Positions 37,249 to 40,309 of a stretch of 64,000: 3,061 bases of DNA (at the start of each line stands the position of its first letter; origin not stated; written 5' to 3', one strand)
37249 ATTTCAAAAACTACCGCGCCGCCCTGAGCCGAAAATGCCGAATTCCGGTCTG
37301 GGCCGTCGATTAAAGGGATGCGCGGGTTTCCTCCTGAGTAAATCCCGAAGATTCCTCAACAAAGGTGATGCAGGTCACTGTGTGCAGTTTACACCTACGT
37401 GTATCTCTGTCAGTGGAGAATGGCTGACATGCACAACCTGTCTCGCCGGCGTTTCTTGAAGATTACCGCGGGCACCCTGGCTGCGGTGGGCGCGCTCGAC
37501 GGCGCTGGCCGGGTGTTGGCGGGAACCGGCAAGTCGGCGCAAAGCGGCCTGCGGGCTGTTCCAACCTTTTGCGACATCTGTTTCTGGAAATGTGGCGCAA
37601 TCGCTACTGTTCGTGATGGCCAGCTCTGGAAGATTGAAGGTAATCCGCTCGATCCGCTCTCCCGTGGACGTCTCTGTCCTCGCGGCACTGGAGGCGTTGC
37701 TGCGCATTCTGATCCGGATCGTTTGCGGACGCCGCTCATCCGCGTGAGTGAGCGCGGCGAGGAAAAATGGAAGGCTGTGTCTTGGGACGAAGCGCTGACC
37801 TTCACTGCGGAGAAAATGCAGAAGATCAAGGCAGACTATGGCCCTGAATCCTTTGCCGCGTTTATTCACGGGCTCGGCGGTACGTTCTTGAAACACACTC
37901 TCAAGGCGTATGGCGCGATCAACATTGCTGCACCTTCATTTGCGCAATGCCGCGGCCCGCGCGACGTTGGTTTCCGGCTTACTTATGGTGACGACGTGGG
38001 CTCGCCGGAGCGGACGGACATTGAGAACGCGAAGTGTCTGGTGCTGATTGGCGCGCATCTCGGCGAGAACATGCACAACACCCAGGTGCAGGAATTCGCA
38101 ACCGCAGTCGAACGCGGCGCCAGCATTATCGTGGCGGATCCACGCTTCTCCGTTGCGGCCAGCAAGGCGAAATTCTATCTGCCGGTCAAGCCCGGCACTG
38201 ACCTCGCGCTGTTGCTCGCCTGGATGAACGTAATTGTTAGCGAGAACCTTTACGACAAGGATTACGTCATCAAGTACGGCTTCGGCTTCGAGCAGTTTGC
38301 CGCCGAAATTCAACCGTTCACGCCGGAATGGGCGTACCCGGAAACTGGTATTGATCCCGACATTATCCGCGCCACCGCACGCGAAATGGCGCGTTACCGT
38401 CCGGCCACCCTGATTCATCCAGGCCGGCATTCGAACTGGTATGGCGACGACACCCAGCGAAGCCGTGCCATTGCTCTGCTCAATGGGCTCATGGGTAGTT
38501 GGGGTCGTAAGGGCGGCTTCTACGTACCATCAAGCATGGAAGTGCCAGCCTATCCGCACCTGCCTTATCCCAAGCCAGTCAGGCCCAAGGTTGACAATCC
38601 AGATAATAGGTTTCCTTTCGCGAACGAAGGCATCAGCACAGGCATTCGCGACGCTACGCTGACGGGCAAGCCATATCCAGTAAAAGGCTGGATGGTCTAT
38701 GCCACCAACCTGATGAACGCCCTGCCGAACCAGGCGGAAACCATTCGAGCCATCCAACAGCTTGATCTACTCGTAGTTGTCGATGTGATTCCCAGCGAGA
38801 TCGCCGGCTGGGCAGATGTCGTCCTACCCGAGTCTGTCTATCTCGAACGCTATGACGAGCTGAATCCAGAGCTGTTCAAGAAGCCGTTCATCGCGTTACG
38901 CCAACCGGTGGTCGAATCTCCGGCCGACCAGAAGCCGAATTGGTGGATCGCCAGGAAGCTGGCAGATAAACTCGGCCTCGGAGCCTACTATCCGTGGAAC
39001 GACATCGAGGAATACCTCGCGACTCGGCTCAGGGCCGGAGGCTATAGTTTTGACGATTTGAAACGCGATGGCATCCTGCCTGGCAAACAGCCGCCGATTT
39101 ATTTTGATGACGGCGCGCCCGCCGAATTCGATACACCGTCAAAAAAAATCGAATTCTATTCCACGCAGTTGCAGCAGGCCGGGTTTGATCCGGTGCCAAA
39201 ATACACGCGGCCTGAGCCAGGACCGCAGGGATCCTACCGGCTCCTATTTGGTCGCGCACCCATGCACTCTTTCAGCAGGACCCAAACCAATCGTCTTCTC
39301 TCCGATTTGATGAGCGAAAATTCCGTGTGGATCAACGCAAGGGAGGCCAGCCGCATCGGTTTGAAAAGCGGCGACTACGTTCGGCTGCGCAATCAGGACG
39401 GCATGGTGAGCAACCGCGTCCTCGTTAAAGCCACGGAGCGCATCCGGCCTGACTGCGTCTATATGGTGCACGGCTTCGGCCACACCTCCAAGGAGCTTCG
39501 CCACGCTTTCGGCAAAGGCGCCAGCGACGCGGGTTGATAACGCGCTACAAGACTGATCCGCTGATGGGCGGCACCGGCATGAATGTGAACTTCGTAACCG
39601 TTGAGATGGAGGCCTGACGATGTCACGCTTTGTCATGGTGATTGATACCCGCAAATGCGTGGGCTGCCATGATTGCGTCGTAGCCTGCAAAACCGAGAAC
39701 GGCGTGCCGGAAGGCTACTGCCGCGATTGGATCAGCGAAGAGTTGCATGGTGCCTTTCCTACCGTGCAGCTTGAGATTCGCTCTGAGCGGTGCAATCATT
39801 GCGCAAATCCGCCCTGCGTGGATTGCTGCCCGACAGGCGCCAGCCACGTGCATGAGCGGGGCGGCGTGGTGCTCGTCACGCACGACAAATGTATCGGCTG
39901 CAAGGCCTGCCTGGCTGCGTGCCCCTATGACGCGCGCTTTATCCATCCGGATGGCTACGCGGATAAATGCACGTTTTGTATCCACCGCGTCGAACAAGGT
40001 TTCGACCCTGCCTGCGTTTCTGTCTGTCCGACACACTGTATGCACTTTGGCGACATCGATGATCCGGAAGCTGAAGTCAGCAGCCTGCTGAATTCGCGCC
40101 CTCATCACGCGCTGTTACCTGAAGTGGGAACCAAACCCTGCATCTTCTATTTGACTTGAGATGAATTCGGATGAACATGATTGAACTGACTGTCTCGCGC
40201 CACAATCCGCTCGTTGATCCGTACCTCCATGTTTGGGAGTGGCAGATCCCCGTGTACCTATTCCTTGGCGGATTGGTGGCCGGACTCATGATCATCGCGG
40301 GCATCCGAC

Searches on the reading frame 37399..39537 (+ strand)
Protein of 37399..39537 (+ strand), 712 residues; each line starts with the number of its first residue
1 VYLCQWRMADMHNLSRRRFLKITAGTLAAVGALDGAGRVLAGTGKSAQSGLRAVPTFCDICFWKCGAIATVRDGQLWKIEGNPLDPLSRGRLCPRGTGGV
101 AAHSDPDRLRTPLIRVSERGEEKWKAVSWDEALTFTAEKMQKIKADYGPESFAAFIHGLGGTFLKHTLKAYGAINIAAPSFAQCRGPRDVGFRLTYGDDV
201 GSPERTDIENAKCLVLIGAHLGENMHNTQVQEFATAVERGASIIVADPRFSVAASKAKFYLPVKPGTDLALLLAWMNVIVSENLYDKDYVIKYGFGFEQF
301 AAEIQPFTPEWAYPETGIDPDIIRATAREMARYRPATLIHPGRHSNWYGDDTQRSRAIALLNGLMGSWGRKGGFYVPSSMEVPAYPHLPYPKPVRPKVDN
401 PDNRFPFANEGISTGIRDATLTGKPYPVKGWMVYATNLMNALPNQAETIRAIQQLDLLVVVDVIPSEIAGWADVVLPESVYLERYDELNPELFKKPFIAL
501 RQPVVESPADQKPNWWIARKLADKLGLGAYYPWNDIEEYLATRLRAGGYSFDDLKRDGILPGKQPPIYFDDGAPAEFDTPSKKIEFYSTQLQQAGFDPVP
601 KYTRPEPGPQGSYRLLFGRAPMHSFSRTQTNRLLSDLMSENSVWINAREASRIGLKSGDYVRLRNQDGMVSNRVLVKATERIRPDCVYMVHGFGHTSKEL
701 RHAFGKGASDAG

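Call 4: search_protein_families(library=pfam, proteins=[window:37399-39537:+], max_evalue=0.01)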
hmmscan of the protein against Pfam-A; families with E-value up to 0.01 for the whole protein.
window:37399-39537:+ (712 aa): 4 families
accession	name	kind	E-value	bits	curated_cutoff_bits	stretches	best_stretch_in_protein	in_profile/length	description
PF00384.28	Molybdopterin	-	2.1e-43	149.1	24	1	108-523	1-352/353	Molybdopterin oxidoreductase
PF01568.27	Molydop_binding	-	8.7e-14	51.9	26.8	1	614-695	2-82/110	Molydopterin dinucleotide binding domain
PF04879.21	Molybdop_Fe4S4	-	2.7e-09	37.3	22.7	1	52-99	2-49/55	Molybdopterin oxidoreductase Fe4S4 domain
PF10399.14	UCR_Fe-S_N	-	0.0013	18.6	24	1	9-32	4-27/41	Ubiquitinol-cytochrome C reductase Fe-S subunit TAT signal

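Call 5: search_protein_families(library=ncbifam, proteins=[window:37399-39537:+], max_evalue=0.001)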
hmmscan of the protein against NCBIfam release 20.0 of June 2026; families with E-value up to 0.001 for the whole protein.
window:37399-39537:+ (712 aa): 26 families (the best 25 are shown)
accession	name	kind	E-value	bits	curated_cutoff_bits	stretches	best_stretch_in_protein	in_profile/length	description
NF012032.0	PRK15488.1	equivalog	4.2e-152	507.8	694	2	13-565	2-567/759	thiosulfate reductase PhsA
TIGR01591.1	Fdh-alpha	equivalog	5.1e-72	243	666.25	2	56-373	1-316/672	formate dehydrogenase subunit alpha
TIGR02166.1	dmsA_ynfE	subfamily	2.2e-64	217.8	777.7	1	14-693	1-752/794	DMSO/selenate family reductase complex A subunit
TIGR03479.1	DMSO_red_II_alp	subfamily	4e-53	180.7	984.75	3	56-290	61-303/913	molybdopterin-dependent oxidoreductase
NF047855.1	AssmNtatRedNasC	equivalog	1e-47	162.9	1100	2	54-336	21-305/708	assimilatory nitrate reductase catalytic subunit NasC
NF041885.1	selenate_YnfE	exception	3e-43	147.7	1675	2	15-299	4-311/805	selenate/tellurate reductase subunit YnfE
NF041783.2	mnquin_red_QrcB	equivalog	2e-41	142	440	2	52-555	51-531/695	menaquinone reductase molybdopterin-binding-like subunit QrcB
NF041714.1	arsenate_red_ArrA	equivalog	7.8e-41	140.1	1600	2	52-302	49-304/848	arsenate respiratory reductase molybdopterin-containing subunit ArrA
NF041884.1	selenate_YnfF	exception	2.6e-40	138.1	1650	2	15-299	2-304/798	selenate/tellurate reductase subunit YnfF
TIGR00509.1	bisC_fam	subfamily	2.5e-38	131.9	1017.55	3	116-373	63-342/772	molybdopterin guanine dinucleotide-containing S/N-oxide reductase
TIGR01553.1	formate-DH-alph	equivalog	4.2e-38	130.7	814.2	3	14-143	2-139/1009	formate dehydrogenase-N subunit alpha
NF011566.1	PRK14990.1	exception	6.9e-36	123.6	1600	1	47-692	52-771/814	dimethylsulfoxide reductase subunit A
NF041513.1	formate_DH_Act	exception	8e-30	103.4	1400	1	52-293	41-294/1067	formate dehydrogenase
NF010055.0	PRK13532.1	equivalog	1.3e-27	96.5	904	2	13-293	2-290/830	nitrate reductase catalytic subunit NapA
TIGR01706.1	NAPA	equivalog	5.5e-26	91.1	930.55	1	14-293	2-290/830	periplasmic nitrate reductase subunit alpha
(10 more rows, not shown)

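Call 35: search_solved_structures(query=window:37399-39537:+, max_evalue=1e-20)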
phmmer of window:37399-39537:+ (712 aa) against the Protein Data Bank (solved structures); distinct sequences matched with E-value up to 1e-20: 32.
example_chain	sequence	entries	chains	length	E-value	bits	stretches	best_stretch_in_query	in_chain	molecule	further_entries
2vpw_A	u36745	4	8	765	3.2e-205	686.4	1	15-710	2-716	THIOSULFATE REDUCTASE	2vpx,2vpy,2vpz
2e7z_A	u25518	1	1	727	8.9e-63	215.5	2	57-368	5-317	Acetylene hydratase Ahy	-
7qv7_S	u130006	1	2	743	1e-56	195.5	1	53-693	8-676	Hydrogen dependent carbon dioxide reductase subunit FdhF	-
9t1s_L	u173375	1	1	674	3.3e-48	167.4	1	54-698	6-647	formate dehydrogenase (coenzyme F420)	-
7bkb_D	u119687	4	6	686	9.1e-46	159.3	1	51-694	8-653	Formate dehydrogenase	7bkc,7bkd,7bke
6cz7_A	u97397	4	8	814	3.1e-41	144.3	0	55-298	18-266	ArrA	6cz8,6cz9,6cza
7vw6_A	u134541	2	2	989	3.9e-41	144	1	52-674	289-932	Formate dehydrogenase | Tungsten-containing formate dehydrogenase alpha subunit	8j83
7e5z_A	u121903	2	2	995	4e-41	144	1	52-674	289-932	Formate dehydrogenase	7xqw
1aa6_A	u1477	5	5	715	9.3e-41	142.7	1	52-691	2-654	FORMATE DEHYDROGENASE H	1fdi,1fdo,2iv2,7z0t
9vap_A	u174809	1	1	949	1.4e-37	132.2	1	13-373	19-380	Formate dehydrogenase molybdopterin-binding subunit FdhA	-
9wxb_B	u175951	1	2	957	5.2e-36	127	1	52-691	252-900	Formate dehydrogenase alpha subunit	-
6tg9_A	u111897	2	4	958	7.4e-33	116.6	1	52-691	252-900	Formate dehydrogenase subunit alpha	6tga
8rqz_C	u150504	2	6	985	1.8e-31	112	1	17-689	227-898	Probable oxidoreductase YjgC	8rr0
9gzq_A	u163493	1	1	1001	1.9e-31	112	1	17-689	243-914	Probable oxidoreductase YjgC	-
5e7o_A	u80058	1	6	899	4e-29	104.3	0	71-287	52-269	DMSO reductase family type II enzyme, molybdopterin subunit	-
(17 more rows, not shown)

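Call 80: find_homologous_proteins(query=window:37399-39537:+, max_evalue=1e-50)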
Query window:37399-39537:+ (712 aa): 6931 proteins with E <= 1e-50 among 8000 candidates; the best 120 are listed.
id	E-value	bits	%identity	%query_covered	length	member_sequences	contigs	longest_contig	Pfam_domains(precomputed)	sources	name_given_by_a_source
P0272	0.0e+0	1492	89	98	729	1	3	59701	PF00384.28,PF01568.28,PF04879.22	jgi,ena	jgi:thiosulfate reductase/polysulfide reductase chain A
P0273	0.0e+0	1487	88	99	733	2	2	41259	PF00384.28,PF01568.28,PF04879.22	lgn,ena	-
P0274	0.0e+0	1431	85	98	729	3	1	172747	PF00384.28,PF01568.28,PF04879.22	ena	-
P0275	0.0e+0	1416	84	98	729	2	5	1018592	PF00384.28,PF01568.28,PF04879.22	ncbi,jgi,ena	jgi:thiosulfate reductase/polysulfide reductase chain A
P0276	0.0e+0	1407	83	99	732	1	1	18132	PF00384.28,PF01568.28,PF04879.22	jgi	jgi:thiosulfate reductase/polysulfide reductase chain A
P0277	0.0e+0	1407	83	99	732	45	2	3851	PF00384.28,PF01568.28,PF04879.22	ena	-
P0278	0.0e+0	1405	84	98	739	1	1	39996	PF00384.28,PF01568.28,PF04879.22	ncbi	-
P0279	0.0e+0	1404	83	98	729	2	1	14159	PF00384.28,PF01568.28,PF04879.22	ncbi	ncbi:MAG: molybdopterin-dependent oxidoreductase [Terracidiphilus sp.]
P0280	0.0e+0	1403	83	98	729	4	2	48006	PF00384.28,PF01568.28,PF04879.22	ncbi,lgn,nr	ncbi:MAG TPA: molybdopterin-dependent oxidoreductase [Terracidiphilus sp.]|nr:molybdopterin-dependen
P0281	0.0e+0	1398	83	99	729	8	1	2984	PF00384.28,PF01568.28,PF04879.22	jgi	-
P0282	0.0e+0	1384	82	98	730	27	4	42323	PF00384.28,PF01568.28,PF04879.22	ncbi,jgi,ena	jgi:thiosulfate reductase/polysulfide reductase chain A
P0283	0.0e+0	1380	82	98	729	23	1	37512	PF00384.28,PF01568.28,PF04879.22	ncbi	-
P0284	0.0e+0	1374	81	98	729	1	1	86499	PF00384.28,PF01568.28,PF04879.22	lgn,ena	-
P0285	0.0e+0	1367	81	98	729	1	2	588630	PF00384.28,PF01568.28,PF04879.22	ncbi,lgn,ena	-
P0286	0.0e+0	1361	80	98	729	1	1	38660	PF00384.28,PF01568.28,PF04879.22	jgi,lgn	-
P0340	0.0e+0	1277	75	98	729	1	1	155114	PF00384.28,PF01568.28,PF04879.22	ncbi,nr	ncbi:MAG: nitrate reductase [Chlorobiaceae bacterium]|nr:nitrate reductase [Chlorobiaceae bacterium]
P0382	0.0e+0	1252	74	98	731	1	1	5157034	PF00384.28,PF01568.28,PF04879.22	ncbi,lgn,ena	-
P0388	0.0e+0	1250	74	98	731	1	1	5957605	PF00384.28,PF01568.28,PF04879.22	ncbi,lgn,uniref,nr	ncbi:molybdopterin-containing oxidoreductase family protein [Opitutus terrae]|uniref:Molybdopterin o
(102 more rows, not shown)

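Call 81: find_encoding_contigs(protein=P0388, flank=10000, max_places=1)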
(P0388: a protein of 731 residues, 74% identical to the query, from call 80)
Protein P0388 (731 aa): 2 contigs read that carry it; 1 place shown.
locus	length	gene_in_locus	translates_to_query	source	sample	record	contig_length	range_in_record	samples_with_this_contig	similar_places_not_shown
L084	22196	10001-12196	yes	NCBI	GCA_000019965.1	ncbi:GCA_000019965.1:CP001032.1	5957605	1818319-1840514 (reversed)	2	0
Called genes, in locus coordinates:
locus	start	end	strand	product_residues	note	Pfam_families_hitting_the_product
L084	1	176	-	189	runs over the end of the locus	PF01066:CDP-OH_P_transf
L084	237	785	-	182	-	PF01066:CDP-OH_P_transf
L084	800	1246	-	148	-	PF00149:Metallophos (weak), PF12850:Metallophos_2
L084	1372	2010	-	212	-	PF01810:LysE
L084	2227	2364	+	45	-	PF00468:Ribosomal_L34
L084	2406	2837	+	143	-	PF00825:Ribonuclease_P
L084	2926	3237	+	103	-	PF01809:YidD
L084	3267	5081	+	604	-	PF14849:YidC_periplas, PF02096:60KD_IMP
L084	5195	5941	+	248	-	PF20772:TACO1_YebC_N, PF01709:Transcrip_reg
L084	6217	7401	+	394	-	PF00561:Abhydrolase_1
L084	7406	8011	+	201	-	PF07021:MetW, PF13489:Methyltransf_23, PF08241:Methyltransf_11, PF08242:Methyltransf_12 (weak), PF13649:Methyltransf_25, PF13847:Methyltransf_31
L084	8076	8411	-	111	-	PF01022:HTH_5, PF12840:HTH_20 (weak)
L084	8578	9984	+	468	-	PF03349:Toluene_X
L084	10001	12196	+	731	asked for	PF04879:Molybdop_Fe4S4, PF00384:Molybdopterin, PF01568:Molydop_binding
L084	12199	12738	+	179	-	PF25160:LdpA_Fe-S-bd (faint), PF12838:Fer4_7 (weak), PF13187:Fer4_9 (weak), PF13237:Fer4_10 (weak), PF13247:Fer4_11, PF00037:Fer4, PF12797:Fer4_2 (weak), PF12837:Fer4_6 (weak), +2 more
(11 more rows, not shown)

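Call 82: find_encoding_contigs(protein=P0340, flank=10000, max_places=1)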
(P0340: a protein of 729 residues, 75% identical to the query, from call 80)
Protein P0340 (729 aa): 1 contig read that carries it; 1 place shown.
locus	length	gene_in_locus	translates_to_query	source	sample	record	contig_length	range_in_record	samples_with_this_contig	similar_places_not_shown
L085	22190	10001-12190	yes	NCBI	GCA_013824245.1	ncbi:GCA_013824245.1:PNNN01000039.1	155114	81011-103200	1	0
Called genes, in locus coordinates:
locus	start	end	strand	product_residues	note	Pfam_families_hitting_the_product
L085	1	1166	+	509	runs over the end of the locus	PF11013:DUF2851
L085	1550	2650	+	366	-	PF17761:DUF1016_N, PF06250:YhcG_C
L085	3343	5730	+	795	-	PF04313:HSDR_N (faint), PF13588:HSDR_N_2, PF00270:DEAD, PF04851:ResIII, PF18766:SWI2_SNF2, PF00271:Helicase_C (faint)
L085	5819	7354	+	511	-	PF12161:HsdM_N, PF02384:N6_Mtase, PF01170:UPF0020, PF07669:Eco57I (weak)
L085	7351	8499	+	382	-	PF01420:Methylase_S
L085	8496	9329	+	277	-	-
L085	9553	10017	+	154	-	PF00376:MerR, PF12728:HTH_17 (weak), PF13411:MerR_1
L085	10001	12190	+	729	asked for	PF04879:Molybdop_Fe4S4, PF00384:Molybdopterin, PF01568:Molydop_binding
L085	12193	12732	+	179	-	PF12797:Fer4_2 (faint), PF12837:Fer4_6 (faint), PF13237:Fer4_10 (faint), PF25160:LdpA_Fe-S-bd (faint), PF12838:Fer4_7 (weak), PF13187:Fer4_9 (weak), PF13247:Fer4_11, PF00037:Fer4 (weak), +1 more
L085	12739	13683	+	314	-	PF03916:NrfD, PF14589:NrfD_2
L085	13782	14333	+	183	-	PF04143:Sulf_transp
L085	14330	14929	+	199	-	PF04143:Sulf_transp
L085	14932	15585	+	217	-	PF00581:Rhodanese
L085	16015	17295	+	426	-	-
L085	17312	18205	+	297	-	PF01297:ZnuA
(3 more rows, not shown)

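Call 83: find_encoding_contigs(protein=P0382, flank=10000, max_places=1)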
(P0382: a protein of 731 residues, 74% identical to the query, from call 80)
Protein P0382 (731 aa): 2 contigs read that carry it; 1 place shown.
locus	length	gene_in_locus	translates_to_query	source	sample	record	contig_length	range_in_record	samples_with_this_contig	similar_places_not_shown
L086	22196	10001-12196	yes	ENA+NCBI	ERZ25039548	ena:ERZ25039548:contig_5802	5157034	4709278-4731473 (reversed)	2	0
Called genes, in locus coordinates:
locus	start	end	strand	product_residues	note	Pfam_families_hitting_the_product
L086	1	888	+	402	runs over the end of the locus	PF13186:SPASM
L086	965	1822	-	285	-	-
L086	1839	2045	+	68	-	-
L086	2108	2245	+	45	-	PF00468:Ribosomal_L34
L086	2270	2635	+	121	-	PF00825:Ribonuclease_P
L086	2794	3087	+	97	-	PF01809:YidD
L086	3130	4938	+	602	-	PF14849:YidC_periplas, PF02096:60KD_IMP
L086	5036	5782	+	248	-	PF20772:TACO1_YebC_N, PF01709:Transcrip_reg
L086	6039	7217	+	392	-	PF00561:Abhydrolase_1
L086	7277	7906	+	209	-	PF07021:MetW, PF13489:Methyltransf_23, PF13847:Methyltransf_31, PF08241:Methyltransf_11, PF08242:Methyltransf_12 (weak), PF13649:Methyltransf_25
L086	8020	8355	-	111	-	PF01022:HTH_5, PF12840:HTH_20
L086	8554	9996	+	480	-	PF03349:Toluene_X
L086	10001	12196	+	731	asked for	PF04879:Molybdop_Fe4S4, PF00384:Molybdopterin, PF01568:Molydop_binding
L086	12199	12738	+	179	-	PF25160:LdpA_Fe-S-bd (faint), PF12838:Fer4_7 (weak), PF13187:Fer4_9 (weak), PF13237:Fer4_10 (weak), PF13247:Fer4_11, PF00037:Fer4 (weak), PF12797:Fer4_2 (weak), PF12837:Fer4_6 (weak)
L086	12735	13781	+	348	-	PF03916:NrfD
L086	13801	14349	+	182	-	PF04143:Sulf_transp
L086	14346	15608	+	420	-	PF04143:Sulf_transp, PF00581:Rhodanese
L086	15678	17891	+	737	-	PF14522:Cytochrome_C7 (faint), PF14537:Cytochrom_c3_2 (faint)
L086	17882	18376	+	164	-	PF03473:MOSC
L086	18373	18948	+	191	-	PF12804:NTP_transf_3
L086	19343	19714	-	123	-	PF12840:HTH_20, PF25212:HVO_A0114 (weak), PF01022:HTH_5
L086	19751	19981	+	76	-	PF11127:YgaP-like_TM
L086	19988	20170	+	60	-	PF19628:DUF6132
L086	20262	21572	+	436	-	PF02321:OEP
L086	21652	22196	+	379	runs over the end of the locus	PF25917:BSH_RND (weak), PF25973:BSH_CzcB, PF25989:YknX_C (weak)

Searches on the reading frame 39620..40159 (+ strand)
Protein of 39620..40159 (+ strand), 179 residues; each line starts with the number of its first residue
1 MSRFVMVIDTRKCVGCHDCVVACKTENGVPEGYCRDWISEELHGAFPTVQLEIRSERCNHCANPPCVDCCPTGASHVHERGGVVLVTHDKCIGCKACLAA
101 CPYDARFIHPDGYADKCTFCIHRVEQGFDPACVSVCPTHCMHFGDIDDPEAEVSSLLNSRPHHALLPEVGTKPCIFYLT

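Call 4: search_protein_families(library=pfam, proteins=[window:39620-40159:+], max_evalue=0.01)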
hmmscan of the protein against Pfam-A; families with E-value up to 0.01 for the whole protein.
window:39620-40159:+ (179 aa): 11 families
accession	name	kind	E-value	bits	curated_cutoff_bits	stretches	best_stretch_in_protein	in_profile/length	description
PF13247.11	Fer4_11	-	7.6e-25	87.5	26.2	1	50-145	2-99/100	4Fe-4S dicluster domain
PF12838.12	Fer4_7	-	5.4e-11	43.2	27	3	12-74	1-52/52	4Fe-4S dicluster domain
PF13237.11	Fer4_10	-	3.1e-10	40.3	25.5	3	53-102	4-53/53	4Fe-4S dicluster domain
PF12837.12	Fer4_6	-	8.1e-10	38.6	25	2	84-105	2-23/24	4Fe-4S binding domain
PF00037.32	Fer4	-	1.1e-09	38.2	21.1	2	87-105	4-22/24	4Fe-4S binding domain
PF13187.11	Fer4_9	-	2.6e-09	37.4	27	3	57-104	1-50/52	4Fe-4S dicluster domain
PF12797.12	Fer4_2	-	3.3e-09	36.5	24.5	2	84-103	3-22/22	4Fe-4S binding domain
PF25160.1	LdpA_Fe-S-bd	-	8e-06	26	27.6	1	61-104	5-41/49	LdpA Fe-S cluster-binding domain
PF12798.12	Fer4_3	-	3.1e-05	24.9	27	0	91-105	1-15/15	4Fe-4S binding domain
PF14697.11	Fer4_21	-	8.3e-05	23.1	35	1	53-104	3-55/59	4Fe-4S dicluster domain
PF12800.12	Fer4_4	-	0.00012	22.6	24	1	89-104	2-17/17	4Fe-4S binding domain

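Call 5: search_protein_families(library=ncbifam, proteins=[window:39620-40159:+], max_evalue=0.001)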
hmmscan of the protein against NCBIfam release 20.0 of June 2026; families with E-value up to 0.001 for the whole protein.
window:39620-40159:+ (179 aa): 43 families (the best 25 are shown)
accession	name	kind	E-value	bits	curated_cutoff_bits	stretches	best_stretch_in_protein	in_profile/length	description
TIGR03149.1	cyt_nit_nrfC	equivalog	1.4e-51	175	377.6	1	2-177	37-215/225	cytochrome c nitrite reductase Fe-S protein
NF045797.1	DsrO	equivalog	2.3e-46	158.1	200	1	2-178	42-234/235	sulfate reduction electron transfer complex DsrMKJOP subunit DsrO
NF041715.1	arsenate_red_ArrB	equivalog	6.1e-46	156.8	450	2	3-105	2-103/233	arsenate respiratory reductase iron-sulfur subunit ArrB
NF011569.0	PRK14993.1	equivalog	9.1e-45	153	416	1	2-178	42-222/244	tetrathionate reductase subunit TtrB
TIGR03478.1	DMSO_red_II_bet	subfamily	7e-35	120.5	480.7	2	33-178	106-253/321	DMSO reductase family type II enzyme, iron-sulfur subunit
TIGR02951.1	DMSO_dmsB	equivalog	5.3e-33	114.3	214.1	1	6-148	4-155/161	DMSO/selenate family reductase complex B subunit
NF042979.1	EthbenzDh_ebdB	equivalog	2.4e-29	102.3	740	1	33-178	128-275/354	ethylbenzene dehydrogenase subunit beta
NF041782.1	mnquin_red_QrcC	equivalog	9e-28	97.5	400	2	4-107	1-117/239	menaquinone reductase iron-sulfur cluster-binding subunit QrcC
TIGR01582.1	FDH-beta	equivalog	2.2e-26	92.6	334.7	1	52-148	87-184/283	formate dehydrogenase subunit beta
NF008134.0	PRK10882.1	equivalog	1e-25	90.5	263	1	56-162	111-224/329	hydrogenase 2 operon protein HybA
TIGR01660.1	narH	equivalog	2.8e-20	72.2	524.05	1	37-141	162-267/492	nitrate reductase subunit beta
NF045715.1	sulf_resp_HmcB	equivalog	6.4e-19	68.2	420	1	54-148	103-200/307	sulfate respiration complex iron-sulfur protein HmcB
NF038355.1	FDH3_beta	equivalog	3.7e-18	66.2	240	1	4-121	3-122/180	formate dehydrogenase FDH3 subunit beta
NF007658.0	PRK10330.1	equivalog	4.8e-17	62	260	1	1-105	1-103/181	electron transport protein HydN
NF009408.0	PRK12769.1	equivalog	8e-17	60.6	1003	1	1-143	1-144/659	formate-dependent uric acid utilization protein AegA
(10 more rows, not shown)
